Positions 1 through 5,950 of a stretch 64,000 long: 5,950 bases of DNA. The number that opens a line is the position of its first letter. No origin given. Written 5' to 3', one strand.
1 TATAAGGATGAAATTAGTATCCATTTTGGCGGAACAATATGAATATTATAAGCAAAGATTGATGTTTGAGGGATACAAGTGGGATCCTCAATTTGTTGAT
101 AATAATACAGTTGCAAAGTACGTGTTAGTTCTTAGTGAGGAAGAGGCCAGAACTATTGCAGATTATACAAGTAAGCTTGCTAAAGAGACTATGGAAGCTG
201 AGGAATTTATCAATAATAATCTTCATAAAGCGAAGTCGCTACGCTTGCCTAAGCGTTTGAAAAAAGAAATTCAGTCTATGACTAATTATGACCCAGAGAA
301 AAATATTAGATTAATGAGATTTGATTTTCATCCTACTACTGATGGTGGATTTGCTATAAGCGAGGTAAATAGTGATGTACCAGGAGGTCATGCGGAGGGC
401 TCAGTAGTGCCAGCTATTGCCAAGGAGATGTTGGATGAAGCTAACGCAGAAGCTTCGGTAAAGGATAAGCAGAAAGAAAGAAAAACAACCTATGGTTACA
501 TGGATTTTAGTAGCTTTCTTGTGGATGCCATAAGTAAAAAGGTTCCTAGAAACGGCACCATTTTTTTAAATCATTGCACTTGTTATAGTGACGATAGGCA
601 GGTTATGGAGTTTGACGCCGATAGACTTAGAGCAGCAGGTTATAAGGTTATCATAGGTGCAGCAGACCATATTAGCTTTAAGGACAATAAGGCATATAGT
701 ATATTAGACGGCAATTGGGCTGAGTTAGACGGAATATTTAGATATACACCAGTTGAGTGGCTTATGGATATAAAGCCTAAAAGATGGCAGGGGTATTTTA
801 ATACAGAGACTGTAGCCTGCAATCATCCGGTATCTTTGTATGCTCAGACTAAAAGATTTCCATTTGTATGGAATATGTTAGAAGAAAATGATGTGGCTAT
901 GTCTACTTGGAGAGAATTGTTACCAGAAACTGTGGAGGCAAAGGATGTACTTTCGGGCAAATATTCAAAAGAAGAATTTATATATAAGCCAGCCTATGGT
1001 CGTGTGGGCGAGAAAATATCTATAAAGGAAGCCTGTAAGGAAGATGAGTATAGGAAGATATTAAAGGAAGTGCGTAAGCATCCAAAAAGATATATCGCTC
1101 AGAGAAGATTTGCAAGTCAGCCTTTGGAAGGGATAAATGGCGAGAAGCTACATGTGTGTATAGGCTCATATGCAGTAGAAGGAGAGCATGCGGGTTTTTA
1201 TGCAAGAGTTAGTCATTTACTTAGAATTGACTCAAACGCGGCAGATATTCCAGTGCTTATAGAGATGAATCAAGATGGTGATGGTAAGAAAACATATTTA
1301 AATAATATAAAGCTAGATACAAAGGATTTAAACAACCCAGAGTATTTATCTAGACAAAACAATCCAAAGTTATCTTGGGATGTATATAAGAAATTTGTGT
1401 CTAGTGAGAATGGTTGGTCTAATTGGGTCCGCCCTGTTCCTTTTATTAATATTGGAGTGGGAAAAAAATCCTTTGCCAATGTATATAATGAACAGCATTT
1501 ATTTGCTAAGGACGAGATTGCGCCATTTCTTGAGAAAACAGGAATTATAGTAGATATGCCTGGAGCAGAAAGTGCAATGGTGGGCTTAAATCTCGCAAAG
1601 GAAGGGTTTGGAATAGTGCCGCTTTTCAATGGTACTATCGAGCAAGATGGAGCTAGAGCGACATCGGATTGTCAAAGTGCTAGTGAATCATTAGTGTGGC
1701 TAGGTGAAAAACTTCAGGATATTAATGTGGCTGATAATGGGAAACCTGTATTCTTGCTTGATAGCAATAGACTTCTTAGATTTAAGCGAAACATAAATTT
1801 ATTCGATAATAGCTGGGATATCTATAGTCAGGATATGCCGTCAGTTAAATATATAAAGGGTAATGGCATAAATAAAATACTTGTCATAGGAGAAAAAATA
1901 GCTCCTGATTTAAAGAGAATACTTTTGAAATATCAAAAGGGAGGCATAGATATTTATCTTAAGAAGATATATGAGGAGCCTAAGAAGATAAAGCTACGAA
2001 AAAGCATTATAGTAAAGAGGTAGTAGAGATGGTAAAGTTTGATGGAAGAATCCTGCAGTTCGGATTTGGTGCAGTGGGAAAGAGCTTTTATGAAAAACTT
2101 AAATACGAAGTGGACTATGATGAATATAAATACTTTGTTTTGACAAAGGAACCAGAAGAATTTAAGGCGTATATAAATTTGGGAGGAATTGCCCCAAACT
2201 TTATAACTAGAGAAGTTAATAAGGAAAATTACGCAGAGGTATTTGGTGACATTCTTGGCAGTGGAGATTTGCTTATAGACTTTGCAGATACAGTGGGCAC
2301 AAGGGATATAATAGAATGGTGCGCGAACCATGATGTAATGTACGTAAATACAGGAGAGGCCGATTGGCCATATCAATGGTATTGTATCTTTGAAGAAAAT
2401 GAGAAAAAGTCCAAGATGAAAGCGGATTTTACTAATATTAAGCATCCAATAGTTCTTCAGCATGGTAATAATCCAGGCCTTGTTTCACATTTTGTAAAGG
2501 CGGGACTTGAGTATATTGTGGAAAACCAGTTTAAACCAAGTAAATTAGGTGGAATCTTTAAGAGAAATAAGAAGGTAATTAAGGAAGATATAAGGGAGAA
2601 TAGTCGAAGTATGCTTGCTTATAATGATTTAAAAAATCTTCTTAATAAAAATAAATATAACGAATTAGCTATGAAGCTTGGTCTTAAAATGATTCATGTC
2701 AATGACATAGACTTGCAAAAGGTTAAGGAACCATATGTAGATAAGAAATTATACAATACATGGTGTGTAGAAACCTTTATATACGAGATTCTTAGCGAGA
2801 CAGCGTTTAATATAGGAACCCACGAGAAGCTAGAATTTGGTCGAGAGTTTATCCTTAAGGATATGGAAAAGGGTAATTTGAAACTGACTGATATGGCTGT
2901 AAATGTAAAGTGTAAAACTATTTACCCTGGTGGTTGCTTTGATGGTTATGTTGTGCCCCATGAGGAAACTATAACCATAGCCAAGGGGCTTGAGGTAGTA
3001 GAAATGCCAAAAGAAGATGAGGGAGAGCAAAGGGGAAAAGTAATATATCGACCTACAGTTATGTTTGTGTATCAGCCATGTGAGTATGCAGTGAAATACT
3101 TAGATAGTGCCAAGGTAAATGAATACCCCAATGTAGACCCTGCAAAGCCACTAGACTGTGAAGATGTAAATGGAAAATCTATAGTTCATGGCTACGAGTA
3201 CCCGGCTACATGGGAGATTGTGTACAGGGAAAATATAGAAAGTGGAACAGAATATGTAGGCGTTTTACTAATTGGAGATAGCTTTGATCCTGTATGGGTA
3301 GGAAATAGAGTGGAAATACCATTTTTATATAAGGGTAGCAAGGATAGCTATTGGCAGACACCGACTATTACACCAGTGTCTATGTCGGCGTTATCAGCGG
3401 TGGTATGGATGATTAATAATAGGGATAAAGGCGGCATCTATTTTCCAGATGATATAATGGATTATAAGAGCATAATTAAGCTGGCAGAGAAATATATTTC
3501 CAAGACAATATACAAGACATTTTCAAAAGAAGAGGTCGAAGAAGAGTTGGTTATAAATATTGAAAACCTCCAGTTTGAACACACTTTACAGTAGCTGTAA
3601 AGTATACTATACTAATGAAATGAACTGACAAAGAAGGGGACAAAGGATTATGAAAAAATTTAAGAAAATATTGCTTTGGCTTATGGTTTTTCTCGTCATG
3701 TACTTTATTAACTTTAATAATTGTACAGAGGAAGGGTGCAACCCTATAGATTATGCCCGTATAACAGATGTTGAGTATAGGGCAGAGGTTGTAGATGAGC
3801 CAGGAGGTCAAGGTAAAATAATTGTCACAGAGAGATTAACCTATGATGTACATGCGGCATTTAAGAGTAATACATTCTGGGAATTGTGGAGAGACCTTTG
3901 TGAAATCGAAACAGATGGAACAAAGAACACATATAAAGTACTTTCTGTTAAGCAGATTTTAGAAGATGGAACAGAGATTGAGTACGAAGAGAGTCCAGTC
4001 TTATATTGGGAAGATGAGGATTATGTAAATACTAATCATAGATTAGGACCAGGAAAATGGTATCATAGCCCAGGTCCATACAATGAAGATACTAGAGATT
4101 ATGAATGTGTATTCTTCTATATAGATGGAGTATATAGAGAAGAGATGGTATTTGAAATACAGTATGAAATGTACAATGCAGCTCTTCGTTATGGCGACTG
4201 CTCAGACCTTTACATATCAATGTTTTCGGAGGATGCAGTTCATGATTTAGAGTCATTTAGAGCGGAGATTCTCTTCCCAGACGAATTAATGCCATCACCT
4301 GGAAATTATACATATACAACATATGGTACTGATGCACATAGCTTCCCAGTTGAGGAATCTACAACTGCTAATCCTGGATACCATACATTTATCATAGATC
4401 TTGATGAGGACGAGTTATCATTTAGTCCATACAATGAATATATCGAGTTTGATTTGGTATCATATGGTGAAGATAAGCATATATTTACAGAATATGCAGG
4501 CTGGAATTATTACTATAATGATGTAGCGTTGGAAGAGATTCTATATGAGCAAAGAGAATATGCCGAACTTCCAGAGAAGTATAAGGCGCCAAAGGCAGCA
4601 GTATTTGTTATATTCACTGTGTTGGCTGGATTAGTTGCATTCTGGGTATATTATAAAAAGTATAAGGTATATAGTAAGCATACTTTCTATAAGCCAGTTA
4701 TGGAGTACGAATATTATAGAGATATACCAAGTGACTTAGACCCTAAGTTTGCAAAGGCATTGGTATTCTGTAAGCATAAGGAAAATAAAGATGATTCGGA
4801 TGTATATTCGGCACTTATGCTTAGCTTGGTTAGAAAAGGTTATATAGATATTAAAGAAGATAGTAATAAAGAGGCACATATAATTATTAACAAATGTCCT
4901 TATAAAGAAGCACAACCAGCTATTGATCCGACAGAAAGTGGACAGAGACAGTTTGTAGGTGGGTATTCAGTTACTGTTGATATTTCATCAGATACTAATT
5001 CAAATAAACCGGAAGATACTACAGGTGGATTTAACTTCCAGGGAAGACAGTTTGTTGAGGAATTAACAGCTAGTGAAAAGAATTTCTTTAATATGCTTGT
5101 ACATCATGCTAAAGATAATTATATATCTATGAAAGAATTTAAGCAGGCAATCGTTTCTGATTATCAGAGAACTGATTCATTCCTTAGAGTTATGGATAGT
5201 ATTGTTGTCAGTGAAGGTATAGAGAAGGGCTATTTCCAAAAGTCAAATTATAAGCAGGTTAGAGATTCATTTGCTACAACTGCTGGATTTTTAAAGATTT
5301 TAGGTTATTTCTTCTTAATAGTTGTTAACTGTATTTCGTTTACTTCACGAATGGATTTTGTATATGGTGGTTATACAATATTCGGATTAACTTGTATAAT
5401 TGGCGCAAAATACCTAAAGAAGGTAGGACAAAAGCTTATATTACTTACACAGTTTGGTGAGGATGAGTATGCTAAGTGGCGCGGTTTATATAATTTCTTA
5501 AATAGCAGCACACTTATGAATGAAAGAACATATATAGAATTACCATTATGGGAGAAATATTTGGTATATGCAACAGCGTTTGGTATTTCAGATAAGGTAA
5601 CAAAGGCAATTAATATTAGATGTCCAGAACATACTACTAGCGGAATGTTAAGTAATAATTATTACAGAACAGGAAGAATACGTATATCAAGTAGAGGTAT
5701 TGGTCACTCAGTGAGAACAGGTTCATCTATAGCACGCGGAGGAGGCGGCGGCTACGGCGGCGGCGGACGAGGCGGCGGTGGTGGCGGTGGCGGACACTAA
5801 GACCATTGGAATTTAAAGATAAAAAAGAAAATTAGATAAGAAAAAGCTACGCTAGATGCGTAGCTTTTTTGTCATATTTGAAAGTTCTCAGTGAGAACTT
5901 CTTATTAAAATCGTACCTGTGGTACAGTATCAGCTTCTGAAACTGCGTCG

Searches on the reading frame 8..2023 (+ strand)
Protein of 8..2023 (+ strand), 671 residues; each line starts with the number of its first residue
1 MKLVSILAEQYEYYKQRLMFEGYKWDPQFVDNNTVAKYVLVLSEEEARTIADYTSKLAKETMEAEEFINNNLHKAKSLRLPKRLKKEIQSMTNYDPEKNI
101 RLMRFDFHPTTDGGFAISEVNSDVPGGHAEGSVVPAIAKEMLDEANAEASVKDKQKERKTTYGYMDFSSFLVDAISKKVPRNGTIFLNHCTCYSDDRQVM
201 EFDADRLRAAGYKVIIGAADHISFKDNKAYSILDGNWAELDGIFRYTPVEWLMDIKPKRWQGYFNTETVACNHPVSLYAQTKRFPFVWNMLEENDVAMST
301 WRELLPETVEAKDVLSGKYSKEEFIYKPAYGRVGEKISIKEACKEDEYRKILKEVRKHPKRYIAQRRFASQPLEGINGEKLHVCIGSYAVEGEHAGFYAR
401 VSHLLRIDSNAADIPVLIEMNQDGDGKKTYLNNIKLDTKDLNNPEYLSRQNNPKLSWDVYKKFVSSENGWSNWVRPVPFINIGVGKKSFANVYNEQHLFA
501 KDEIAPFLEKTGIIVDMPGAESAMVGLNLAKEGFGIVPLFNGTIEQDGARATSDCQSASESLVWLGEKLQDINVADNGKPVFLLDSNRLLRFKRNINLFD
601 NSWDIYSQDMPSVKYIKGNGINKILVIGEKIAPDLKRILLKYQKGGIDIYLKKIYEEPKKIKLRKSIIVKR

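Call 68: search_protein_families(library=pfam, proteins=[window:8-2023:+], max_evalue=0.00001)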
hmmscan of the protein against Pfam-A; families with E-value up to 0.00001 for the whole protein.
window:8-2023:+ (671 aa): 1 family
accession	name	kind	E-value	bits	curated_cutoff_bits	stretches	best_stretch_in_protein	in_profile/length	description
PF03738.19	GSP_synth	-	2.7e-19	70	29.3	1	18-407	5-360/371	Glutathionylspermidine synthase preATP-grasp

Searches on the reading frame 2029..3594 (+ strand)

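Call 68: search_protein_families(library=pfam, proteins=[window:2029-3594:+], max_evalue=0.00001)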
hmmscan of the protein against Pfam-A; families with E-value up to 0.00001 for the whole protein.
window:2029-3594:+ (521 aa): 1 family
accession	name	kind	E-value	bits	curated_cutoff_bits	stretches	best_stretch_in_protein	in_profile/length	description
PF03435.24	Sacchrp_dh_NADP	-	8.7e-14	52.4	25.1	1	8-110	1-100/129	Saccharopine dehydrogenase NADP binding domain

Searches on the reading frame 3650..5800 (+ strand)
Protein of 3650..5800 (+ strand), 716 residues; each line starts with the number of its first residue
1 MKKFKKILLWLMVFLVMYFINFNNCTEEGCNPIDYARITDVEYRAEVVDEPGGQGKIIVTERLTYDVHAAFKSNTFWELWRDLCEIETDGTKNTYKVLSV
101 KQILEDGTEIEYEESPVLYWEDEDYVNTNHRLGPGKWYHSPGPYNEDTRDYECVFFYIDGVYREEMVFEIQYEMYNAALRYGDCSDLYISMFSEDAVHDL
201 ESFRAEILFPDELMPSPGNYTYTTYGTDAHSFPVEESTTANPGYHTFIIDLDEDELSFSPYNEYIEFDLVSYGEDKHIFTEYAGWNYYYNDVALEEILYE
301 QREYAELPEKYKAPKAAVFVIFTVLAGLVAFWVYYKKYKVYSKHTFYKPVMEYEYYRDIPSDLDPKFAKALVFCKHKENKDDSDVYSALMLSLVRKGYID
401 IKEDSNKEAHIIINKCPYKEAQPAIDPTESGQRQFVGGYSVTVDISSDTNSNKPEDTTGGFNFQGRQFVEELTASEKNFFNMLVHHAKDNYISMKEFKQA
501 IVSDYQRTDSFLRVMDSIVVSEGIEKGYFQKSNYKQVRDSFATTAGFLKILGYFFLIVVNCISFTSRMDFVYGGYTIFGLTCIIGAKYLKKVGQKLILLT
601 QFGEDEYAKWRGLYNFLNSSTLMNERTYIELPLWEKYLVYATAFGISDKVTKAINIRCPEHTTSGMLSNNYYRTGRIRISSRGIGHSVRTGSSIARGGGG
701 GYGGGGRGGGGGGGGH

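Call 68: search_protein_families(library=pfam, proteins=[window:3650-5800:+], max_evalue=0.00001)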
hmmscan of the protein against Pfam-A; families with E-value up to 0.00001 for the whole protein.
window:3650-5800:+ (716 aa): 2 families
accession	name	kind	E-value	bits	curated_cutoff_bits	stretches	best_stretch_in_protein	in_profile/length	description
PF20990.2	DUF2207_C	-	1e-36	127.3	33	1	353-653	2-246/247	Predicted membrane protein (DUF2207) C-terminal domain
PF09972.14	DUF2207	-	2.4e-09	38.1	24.4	1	54-226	14-139/172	Predicted membrane protein (DUF2207) N-terminal domain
